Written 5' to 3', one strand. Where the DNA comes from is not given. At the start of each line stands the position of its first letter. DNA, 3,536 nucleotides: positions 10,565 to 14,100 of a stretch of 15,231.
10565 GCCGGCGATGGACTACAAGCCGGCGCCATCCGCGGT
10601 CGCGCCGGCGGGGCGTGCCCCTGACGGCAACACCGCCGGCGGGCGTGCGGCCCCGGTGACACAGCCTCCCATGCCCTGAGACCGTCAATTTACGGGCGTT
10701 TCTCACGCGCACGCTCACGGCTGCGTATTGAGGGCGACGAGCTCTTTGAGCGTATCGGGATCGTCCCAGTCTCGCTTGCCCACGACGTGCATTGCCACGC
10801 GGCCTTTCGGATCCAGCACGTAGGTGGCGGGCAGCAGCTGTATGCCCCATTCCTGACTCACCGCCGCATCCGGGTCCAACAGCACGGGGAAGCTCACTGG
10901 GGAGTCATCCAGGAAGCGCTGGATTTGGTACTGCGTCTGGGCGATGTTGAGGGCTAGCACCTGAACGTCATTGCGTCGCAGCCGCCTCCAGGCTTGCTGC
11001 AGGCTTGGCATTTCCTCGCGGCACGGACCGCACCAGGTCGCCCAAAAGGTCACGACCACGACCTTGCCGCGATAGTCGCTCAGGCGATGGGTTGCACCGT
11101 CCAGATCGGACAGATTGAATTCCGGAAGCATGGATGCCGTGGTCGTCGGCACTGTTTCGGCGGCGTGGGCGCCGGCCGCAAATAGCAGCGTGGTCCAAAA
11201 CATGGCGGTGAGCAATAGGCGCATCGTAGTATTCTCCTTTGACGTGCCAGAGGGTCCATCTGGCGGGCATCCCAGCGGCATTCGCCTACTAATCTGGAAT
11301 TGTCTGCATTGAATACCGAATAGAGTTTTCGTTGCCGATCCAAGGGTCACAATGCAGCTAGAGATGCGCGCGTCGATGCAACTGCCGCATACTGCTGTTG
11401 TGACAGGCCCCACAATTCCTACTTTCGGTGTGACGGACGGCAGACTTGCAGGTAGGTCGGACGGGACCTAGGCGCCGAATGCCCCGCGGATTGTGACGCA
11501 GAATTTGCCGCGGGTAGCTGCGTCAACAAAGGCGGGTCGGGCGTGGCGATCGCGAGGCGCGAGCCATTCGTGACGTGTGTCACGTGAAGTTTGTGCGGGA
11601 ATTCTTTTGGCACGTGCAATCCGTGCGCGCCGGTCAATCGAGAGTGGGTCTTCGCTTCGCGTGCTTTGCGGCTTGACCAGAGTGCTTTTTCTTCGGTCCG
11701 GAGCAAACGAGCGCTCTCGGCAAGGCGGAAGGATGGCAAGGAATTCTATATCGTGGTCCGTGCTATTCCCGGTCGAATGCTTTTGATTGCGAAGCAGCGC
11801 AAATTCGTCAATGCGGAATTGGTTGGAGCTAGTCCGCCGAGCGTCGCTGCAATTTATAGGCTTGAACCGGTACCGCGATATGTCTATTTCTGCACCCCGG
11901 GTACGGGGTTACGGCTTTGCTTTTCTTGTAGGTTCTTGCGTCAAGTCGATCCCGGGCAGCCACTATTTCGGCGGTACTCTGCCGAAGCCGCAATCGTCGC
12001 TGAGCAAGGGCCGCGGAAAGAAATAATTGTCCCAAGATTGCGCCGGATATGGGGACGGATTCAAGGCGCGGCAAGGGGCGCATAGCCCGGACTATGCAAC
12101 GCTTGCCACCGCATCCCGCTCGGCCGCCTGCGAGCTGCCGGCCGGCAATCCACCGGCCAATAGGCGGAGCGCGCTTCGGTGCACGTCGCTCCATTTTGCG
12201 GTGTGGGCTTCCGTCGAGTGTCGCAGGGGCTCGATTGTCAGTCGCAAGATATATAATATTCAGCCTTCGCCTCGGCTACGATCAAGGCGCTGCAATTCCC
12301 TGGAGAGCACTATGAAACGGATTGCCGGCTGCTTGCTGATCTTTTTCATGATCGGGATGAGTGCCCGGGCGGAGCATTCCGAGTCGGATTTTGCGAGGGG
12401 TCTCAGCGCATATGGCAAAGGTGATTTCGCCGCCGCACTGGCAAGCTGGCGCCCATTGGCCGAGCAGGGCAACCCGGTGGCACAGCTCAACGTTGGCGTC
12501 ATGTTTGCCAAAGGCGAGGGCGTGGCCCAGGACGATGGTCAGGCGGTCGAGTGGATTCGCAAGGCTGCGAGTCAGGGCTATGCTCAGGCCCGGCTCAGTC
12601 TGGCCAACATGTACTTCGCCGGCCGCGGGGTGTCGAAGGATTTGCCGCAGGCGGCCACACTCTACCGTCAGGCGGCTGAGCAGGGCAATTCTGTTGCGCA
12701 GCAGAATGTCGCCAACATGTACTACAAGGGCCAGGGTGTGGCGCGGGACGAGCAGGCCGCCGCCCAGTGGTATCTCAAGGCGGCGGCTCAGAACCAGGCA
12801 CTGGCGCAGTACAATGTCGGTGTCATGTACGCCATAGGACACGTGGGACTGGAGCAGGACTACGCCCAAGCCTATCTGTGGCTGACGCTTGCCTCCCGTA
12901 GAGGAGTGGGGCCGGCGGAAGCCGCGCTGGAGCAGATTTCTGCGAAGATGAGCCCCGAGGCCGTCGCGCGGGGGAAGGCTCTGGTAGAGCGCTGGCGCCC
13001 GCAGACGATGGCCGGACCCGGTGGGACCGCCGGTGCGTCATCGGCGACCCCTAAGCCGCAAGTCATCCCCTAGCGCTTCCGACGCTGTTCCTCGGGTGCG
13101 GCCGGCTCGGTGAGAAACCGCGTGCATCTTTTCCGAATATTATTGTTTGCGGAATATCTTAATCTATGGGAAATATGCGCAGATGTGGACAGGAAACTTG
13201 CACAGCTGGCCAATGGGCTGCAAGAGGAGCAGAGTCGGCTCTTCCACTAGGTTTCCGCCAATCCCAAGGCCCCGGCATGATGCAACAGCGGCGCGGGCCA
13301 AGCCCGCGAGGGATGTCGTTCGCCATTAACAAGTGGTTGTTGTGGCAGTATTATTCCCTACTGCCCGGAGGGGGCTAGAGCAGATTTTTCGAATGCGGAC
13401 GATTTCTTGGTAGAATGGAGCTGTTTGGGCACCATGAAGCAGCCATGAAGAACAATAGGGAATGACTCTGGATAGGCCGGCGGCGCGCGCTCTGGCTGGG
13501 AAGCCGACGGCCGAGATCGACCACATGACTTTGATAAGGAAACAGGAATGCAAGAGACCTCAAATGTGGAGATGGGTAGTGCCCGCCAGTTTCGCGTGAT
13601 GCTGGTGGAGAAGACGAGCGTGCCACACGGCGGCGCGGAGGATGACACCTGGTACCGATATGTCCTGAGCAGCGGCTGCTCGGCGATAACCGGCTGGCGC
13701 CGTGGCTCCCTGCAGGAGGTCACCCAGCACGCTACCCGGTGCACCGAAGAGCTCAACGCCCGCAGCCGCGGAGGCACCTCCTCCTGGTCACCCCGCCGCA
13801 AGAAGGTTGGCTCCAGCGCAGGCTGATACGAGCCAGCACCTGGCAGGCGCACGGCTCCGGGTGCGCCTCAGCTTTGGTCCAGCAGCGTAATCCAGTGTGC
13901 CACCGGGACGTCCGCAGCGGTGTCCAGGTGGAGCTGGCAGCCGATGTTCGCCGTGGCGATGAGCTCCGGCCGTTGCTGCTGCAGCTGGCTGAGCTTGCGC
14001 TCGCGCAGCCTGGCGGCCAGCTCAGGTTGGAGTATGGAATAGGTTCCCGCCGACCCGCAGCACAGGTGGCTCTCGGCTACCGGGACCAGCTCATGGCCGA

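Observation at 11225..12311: Unusually long (1.09 kb) non-coding, lower-GC region between the divergent tlpA-like and Sel1 genes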

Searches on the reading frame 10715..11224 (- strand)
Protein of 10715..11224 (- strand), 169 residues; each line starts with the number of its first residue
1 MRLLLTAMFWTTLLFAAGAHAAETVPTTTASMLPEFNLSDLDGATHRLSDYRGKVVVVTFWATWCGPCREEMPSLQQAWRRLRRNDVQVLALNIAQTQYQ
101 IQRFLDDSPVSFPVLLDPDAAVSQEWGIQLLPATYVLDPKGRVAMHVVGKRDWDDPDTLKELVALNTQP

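Call 10: search_protein_families(library=pfam, proteins=[window:10715-11224:-])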
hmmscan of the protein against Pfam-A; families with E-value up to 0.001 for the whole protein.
window:10715-11224:- (169 aa): 6 families
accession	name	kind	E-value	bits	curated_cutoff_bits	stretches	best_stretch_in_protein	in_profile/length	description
PF00578.27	AhpC-TSA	-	1.1e-30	106.6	26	1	32-144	4-122/124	AhpC/TSA family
PF08534.16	Redoxin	-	2.1e-28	99.4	26.6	1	32-157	5-143/148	Redoxin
PF13905.12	Thioredoxin_8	-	1.4e-13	51.4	27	1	53-143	1-94/94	Thioredoxin-like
PF00085.26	Thioredoxin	-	1.5e-10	41.5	23.5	1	54-99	19-63/103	Thioredoxin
PF00255.25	GSHPx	-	9e-05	22.5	27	1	35-99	3-66/108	Glutathione peroxidase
PF13098.12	Thioredoxin_2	-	9.5e-05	23.1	27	1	53-149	5-93/104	Thioredoxin-like domain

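Call 11: find_encoding_contigs(protein=window:10715-11224:-, flank=10000, max_places=10)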
Protein window:10715-11224:- (169 aa): 1 contig read that carries it; 1 place shown.
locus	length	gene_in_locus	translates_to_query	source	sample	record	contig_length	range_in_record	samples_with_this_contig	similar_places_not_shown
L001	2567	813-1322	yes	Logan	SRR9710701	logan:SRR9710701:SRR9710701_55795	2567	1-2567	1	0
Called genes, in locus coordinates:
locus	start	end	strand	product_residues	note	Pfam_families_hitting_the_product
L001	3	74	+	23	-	?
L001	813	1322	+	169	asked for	PF08534:Redoxin, PF00578:AhpC-TSA, PF00085:Thioredoxin, PF13098:Thioredoxin_2 (weak), PF13905:Thioredoxin_8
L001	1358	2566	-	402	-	?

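Call 13: find_related_loci(query=window:10715-11224:-, collection=genome_contigs, flank=6000)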
Query window:10715-11224:- (169 aa) in genome_contigs; peptide patterns used: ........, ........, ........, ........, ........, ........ (x = any residue, [..] = any of these).
598 stretches matched a pattern (row limit reached: there are more); 550 encode a relative of the query (tblastn E <= 1e-3); the best 80 are kept; 80 distinct loci.
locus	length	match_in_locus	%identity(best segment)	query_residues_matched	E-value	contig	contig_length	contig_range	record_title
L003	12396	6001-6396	39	34-165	7e-33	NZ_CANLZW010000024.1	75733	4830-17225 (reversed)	Uncultured Cocleimonas sp. isolate 4-1410.fasta NODE_24, whole genome shotgun sequence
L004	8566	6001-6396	37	34-165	3e-32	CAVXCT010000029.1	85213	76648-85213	MAG: uncultured Gammaproteobacteria bacterium isolate MFD03551.bin.1.110 genome assembly, contig: contig_42404, whole ge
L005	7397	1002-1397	37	34-165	3e-32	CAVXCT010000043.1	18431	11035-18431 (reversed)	MAG: uncultured Gammaproteobacteria bacterium isolate MFD03551.bin.1.110 genome assembly, contig: contig_98083, whole ge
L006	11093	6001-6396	37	34-165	3e-32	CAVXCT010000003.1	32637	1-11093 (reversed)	MAG: uncultured Gammaproteobacteria bacterium isolate MFD03551.bin.1.110 genome assembly, contig: contig_100296, whole g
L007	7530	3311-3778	40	5-162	1e-30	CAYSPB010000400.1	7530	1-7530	MAG TPA_asm: uncultured Nannocystaceae bacterium isolate SRP135972_co1_38 genome assembly, contig: NODE_14421_length_753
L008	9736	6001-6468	41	5-162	9e-31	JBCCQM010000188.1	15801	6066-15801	MAG: Myxococcota bacterium isolate P01_D01_bin.152 k141_3103858_length_15801_cov_18.0785, whole genome shotgun sequence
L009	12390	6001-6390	43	27-157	2e-28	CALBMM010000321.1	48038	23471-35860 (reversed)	MAG TPA_asm: uncultured proteobacterium isolate SRR6227243_bin.109_CONCOCT_v1.1_MAG genome assembly, contig: ERZ795105.8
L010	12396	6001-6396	37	34-165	4e-28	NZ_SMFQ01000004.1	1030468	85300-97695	Cocleimonas flava strain DSM 24830 Ga0310460_103, whole genome shotgun sequence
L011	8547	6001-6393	42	21-149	2e-27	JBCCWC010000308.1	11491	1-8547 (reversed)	MAG: Myxococcota bacterium isolate P01_E01_bin.52 k141_969023_length_11491_cov_13.9683, whole genome shotgun sequence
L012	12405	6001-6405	40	17-149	4e-27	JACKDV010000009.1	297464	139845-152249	MAG: Myxococcales bacterium isolate HK-STAS-MYXO-16 HK-STAS-MYXO-16_9, whole genome shotgun sequence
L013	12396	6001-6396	36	34-165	1e-25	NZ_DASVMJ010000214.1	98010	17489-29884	MAG: Bordetella sp. isolate SMAG_U3097 k141_41776, whole genome shotgun sequence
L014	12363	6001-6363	36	30-149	1e-25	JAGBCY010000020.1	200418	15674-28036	MAG: Alistipes sp. isolate RGIG9005 Water_deer_Rectum-3__c330326, whole genome shotgun sequence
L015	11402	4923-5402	34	5-164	2e-25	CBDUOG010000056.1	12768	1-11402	MAG TPA_asm: uncultured Gammaproteobacteria bacterium isolate SRR22808128_concoct_17 genome assembly, contig: ERZ2504344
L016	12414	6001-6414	35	25-162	2e-25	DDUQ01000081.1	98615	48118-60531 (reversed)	MAG TPA_asm: Comamonadaceae bacterium UBA2334 UBA2334_contig_2501, whole genome shotgun sequence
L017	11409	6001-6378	42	36-164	2e-25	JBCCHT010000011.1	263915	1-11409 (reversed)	MAG: Myxococcota bacterium isolate P01_B01_bin.73 k141_1038626_length_263915_cov_28.7753, whole genome shotgun sequence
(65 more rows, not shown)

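Call 18: find_related_loci(query=window:10715-11224:-, collection=metagenome_contigs, flank=5000)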
Query window:10715-11224:- (169 aa) in metagenome_contigs; peptide patterns used: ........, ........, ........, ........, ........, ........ (x = any residue, [..] = any of these).
598 stretches matched a pattern (row limit reached: there are more); 521 encode a relative of the query (tblastn E <= 1e-3); the best 80 are kept; 80 distinct loci.
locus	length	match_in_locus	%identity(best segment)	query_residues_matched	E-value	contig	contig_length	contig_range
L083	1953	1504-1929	45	24-162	1e-37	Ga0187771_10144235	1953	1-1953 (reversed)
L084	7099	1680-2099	45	26-162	6e-37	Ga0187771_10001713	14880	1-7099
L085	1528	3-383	40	46-169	3e-31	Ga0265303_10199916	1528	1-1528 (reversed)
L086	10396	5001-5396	44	21-149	8e-29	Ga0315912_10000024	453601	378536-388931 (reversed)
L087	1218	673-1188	31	5-169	4e-28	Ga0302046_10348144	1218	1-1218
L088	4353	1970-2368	38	36-168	4e-26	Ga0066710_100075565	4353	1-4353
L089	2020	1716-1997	47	25-118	8e-26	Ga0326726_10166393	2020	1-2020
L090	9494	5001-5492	34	2-165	1e-25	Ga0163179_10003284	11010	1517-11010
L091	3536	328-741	35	25-162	2e-25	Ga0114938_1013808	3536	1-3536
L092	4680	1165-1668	29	1-168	6e-25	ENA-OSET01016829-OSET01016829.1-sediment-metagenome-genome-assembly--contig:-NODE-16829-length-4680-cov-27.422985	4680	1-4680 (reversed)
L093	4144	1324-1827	29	1-168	6e-25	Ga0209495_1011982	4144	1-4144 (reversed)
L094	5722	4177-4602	35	21-162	6e-25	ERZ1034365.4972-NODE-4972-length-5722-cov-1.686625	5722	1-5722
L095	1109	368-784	36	34-168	2e-25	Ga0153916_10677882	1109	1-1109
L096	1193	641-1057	34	34-168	4e-25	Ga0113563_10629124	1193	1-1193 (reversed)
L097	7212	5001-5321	36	35-141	2e-24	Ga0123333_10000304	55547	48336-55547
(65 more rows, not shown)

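Call 26: find_encoding_contigs(protein=P0002, flank=6000)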
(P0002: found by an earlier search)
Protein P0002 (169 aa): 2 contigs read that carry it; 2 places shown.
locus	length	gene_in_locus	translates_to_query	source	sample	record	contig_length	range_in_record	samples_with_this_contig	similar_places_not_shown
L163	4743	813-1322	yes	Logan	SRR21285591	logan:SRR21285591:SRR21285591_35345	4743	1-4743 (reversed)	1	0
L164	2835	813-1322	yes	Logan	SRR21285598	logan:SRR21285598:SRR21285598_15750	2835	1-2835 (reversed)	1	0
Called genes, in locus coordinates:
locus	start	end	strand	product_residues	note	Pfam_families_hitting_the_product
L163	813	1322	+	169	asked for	PF08534:Redoxin, PF00578:AhpC-TSA, PF00085:Thioredoxin, PF13098:Thioredoxin_2 (weak), PF13905:Thioredoxin_8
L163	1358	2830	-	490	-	PF01145:Band_7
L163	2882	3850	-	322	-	PF00698:Acyl_transf_1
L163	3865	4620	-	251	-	PF01648:ACPS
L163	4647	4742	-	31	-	?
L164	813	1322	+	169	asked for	PF08534:Redoxin, PF00578:AhpC-TSA, PF00085:Thioredoxin, PF13098:Thioredoxin_2 (weak), PF13905:Thioredoxin_8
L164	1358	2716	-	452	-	PF01145:Band_7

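Call 27: find_encoding_contigs(protein=P0003, flank=6000)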
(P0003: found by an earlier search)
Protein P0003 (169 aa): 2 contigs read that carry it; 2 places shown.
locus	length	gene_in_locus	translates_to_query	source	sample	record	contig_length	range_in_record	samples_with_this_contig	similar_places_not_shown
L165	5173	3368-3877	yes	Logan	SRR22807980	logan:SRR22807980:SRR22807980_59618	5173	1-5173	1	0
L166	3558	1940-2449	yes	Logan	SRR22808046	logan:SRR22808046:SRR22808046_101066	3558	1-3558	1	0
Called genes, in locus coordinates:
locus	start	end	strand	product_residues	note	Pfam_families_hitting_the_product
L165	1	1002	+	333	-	?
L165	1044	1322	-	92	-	-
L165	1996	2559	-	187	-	-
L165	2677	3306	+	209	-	-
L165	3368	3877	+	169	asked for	PF08534:Redoxin, PF00578:AhpC-TSA, PF00085:Thioredoxin, PF13098:Thioredoxin_2 (weak), PF13905:Thioredoxin_8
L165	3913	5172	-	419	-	?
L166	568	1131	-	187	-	-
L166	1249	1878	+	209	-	-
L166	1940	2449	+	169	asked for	PF08534:Redoxin, PF00578:AhpC-TSA, PF00085:Thioredoxin, PF13098:Thioredoxin_2 (weak), PF13905:Thioredoxin_8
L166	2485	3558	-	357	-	?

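Call 28: find_encoding_contigs(protein=P0005, flank=6000)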
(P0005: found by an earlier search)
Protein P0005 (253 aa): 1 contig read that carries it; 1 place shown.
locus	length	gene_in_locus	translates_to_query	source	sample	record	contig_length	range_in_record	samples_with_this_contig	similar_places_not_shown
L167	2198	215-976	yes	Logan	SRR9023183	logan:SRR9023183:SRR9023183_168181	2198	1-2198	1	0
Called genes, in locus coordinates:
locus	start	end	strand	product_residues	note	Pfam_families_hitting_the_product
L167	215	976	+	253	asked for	PF08238:Sel1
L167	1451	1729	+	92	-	-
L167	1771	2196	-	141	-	?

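Call 29: find_encoding_contigs(protein=P0006, flank=6000)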
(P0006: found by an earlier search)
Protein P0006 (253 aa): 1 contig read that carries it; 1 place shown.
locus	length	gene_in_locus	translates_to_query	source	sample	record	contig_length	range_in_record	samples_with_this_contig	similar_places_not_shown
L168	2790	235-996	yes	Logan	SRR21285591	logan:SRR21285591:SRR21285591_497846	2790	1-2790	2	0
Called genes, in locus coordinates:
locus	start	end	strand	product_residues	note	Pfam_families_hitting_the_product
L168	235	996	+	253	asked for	PF08238:Sel1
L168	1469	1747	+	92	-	-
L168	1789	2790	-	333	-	?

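Call 35: find_homologous_proteins(query=window:10715-11224:-, max_evalue=1e-20)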
Query window:10715-11224:- (169 aa): 2654 proteins with E <= 1e-20 among 4160 candidates; the best 120 are listed.
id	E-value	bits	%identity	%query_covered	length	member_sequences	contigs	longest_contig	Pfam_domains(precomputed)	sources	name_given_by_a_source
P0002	7.2e-109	379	99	100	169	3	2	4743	PF00085.27,PF08534.17,PF13905.13,PF13098.14,PF00578.28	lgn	-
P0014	4.3e-66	240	62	99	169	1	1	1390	PF00085.27,PF08534.17,PF00255.26,PF13905.13,PF00578.28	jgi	jgi:peroxiredoxin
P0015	9.3e-48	180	52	91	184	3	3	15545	PF00085.27,PF08534.17,PF13905.13,PF13098.14,PF00578.28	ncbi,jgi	ncbi:MAG: TlpA disulfide reductase family protein [Gammaproteobacteria bacterium]|jgi:peroxiredoxin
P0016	1.9e-46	176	49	90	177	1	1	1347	PF00085.27,PF08534.17,PF13905.13,PF13098.14,PF00578.28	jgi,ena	-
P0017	3.6e-46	175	50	85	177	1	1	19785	PF00085.27,PF08534.17,PF00255.26,PF13905.13,PF13098.14,PF00578.28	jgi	-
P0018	9.0e-46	174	49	93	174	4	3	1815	PF00085.27,PF08534.17,PF13905.13,PF13098.14,PF00578.28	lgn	-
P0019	3.0e-45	172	46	98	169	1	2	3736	PF00085.27,PF08534.17,PF13905.13,PF13098.14,PF00578.28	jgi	-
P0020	4.2e-45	172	52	80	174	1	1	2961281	PF00085.27,PF08534.17,PF13905.13,PF13098.14,PF00578.28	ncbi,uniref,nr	ncbi:TlpA disulfide reductase family protein [Thiohalobacter sp. IOR34]|uniref:peroxiredoxin family 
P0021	4.4e-45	172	47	96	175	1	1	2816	PF00085.27,PF08534.17,PF13905.13,PF13098.14,PF00578.28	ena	-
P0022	6.4e-45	171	54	79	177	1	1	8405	PF00085.27,PF08534.17,PF13905.13,PF13098.14,PF00578.28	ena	-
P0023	8.2e-45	171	53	79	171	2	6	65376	PF00085.27,PF08534.17,PF13905.13,PF00578.28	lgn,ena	-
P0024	8.7e-45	171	49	83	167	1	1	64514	PF00085.27,PF08534.17,PF13905.13,PF13098.14,PF00578.28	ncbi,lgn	ncbi:MAG: TlpA disulfide reductase family protein [Gammaproteobacteria bacterium]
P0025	1.2e-44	170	53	80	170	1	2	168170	PF00085.27,PF08534.17,PF13905.13,PF13098.14,PF00578.28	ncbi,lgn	ncbi:MAG: peroxiredoxin family protein [Pseudomonadota bacterium]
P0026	1.3e-44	170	52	78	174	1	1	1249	PF00085.27,PF08534.17,PF13905.13,PF13098.14,PF00578.28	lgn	-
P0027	1.4e-44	170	48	95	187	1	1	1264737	PF00085.27,PF08534.17,PF13905.13,PF13098.14,PF00578.28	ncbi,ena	-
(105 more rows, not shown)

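Call 36: find_encoding_contigs(protein=P0014, flank=6000, max_places=3)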
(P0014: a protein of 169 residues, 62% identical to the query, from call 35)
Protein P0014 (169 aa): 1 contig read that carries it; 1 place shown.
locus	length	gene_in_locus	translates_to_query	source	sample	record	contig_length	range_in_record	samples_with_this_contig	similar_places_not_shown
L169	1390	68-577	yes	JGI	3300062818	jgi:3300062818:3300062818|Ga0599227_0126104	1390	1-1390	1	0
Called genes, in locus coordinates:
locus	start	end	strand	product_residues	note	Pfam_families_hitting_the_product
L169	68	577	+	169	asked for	PF00578:AhpC-TSA, PF08534:Redoxin, PF00255:GSHPx (weak), PF00085:Thioredoxin, PF13905:Thioredoxin_8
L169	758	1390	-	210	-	?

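Call 37: find_encoding_contigs(protein=P0015, flank=7000, max_places=3)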
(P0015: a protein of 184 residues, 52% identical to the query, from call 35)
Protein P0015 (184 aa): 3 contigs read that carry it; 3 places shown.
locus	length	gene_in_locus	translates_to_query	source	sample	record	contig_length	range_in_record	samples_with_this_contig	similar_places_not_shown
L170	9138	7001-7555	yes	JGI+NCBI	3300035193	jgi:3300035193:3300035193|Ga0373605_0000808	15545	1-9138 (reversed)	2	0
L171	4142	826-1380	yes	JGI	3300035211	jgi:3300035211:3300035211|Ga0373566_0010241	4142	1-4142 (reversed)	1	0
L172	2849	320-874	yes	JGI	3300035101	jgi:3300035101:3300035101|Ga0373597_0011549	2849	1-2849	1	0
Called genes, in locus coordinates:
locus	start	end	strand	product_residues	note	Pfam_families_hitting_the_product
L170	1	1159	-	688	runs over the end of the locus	PF00378:ECH_1, PF16113:ECH_2, PF02737:3HCDH_N, PF00725:3HCDH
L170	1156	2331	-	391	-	PF00108:Thiolase_N, PF00109:ketoacyl-synt (weak), PF02803:Thiolase_C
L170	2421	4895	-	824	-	PF02771:Acyl-CoA_dh_N, PF02770:Acyl-CoA_dh_M, PF00441:Acyl-CoA_dh_1, PF09317:ACDH_C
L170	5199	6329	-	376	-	PF00266:Aminotran_5, PF01041:DegT_DnrJ_EryC1 (faint)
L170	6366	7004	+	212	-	-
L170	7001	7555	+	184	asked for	PF00578:AhpC-TSA, PF08534:Redoxin, PF00085:Thioredoxin, PF13098:Thioredoxin_2, PF13905:Thioredoxin_8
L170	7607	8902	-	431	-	PF00285:Citrate_synt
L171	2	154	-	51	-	?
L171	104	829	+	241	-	-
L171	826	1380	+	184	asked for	PF00578:AhpC-TSA, PF08534:Redoxin, PF00085:Thioredoxin, PF13098:Thioredoxin_2, PF13905:Thioredoxin_8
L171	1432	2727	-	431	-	PF00285:Citrate_synt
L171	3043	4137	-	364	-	PF00873:ACR_tran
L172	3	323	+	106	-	?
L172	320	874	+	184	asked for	PF00578:AhpC-TSA, PF08534:Redoxin, PF00085:Thioredoxin, PF13098:Thioredoxin_2, PF13905:Thioredoxin_8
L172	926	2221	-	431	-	PF00285:Citrate_synt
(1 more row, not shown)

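Call 38: find_encoding_contigs(protein=P0017, flank=7000, max_places=3)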
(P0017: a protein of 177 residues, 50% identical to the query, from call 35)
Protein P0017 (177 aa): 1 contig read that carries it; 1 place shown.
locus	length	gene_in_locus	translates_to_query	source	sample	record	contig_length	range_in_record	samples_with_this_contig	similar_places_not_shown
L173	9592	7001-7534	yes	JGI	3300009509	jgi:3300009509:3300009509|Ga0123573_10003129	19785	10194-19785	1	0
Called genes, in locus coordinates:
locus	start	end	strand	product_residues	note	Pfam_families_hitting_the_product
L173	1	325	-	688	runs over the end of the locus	PF00378:ECH_1, PF16113:ECH_2, PF02737:3HCDH_N, PF00725:3HCDH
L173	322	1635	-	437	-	PF00108:Thiolase_N, PF00109:ketoacyl-synt (weak), PF02803:Thiolase_C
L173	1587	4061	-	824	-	PF02771:Acyl-CoA_dh_N, PF02770:Acyl-CoA_dh_M (weak), PF00441:Acyl-CoA_dh_1, PF09317:ACDH_C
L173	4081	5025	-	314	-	PF05708:Peptidase_C92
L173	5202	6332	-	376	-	PF00266:Aminotran_5, PF01041:DegT_DnrJ_EryC1 (faint)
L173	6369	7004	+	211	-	-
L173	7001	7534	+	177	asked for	PF00255:GSHPx (faint), PF00578:AhpC-TSA, PF08534:Redoxin, PF00085:Thioredoxin, PF13098:Thioredoxin_2, PF13905:Thioredoxin_8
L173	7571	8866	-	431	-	PF00285:Citrate_synt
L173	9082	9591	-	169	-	PF00873:ACR_tran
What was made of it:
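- In TlpA homologues at about 50% identity, a 211-aa hypothetical gene overlaps the tlpA start by 4 nt, on the same strand (calls 37, 38).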

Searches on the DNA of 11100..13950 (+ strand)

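Call 23: search_dna_similar(query=window:11225-12311:+, collection=plasmids, mode=distant, max_evalue=0.01)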
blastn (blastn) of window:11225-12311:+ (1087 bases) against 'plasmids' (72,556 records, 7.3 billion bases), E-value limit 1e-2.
No match.

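Call 42: search_rna_families(source=window, start=11100, end=13950, threshold=evalue, max_evalue=5)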
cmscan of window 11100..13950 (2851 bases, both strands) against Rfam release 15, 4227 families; matches with E-value up to 5: 2.
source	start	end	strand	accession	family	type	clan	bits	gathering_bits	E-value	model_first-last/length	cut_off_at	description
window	12129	12169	-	RF02465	Ms_AS-5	Gene; sRNA;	-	18.4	46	3.8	1-45/45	no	Mycobacterium sRNA Ms_AS-5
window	12644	12682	+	RF01524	TB10Cs1H3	Gene; snRNA; snoRNA; HACA-box;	-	17.4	50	3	23-60/73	no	Trypanosomatid snoRNA TB10cs1H3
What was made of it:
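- On Known structured RNA (any Rfam family): At E <= 5 there were only two chance-level matches, at 17-18 bits against thresholds of 46-50 (call 42).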

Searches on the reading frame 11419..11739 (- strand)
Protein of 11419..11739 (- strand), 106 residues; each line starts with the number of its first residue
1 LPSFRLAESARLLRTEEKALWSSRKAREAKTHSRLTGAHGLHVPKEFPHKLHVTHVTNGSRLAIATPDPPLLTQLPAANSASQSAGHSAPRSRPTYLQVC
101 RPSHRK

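Call 9: search_protein_families(library=pfam, max_evalue=1, proteins=[window:11419-11739:-])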
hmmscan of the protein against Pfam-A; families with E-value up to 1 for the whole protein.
window:11419-11739:- (106 aa): 0 families
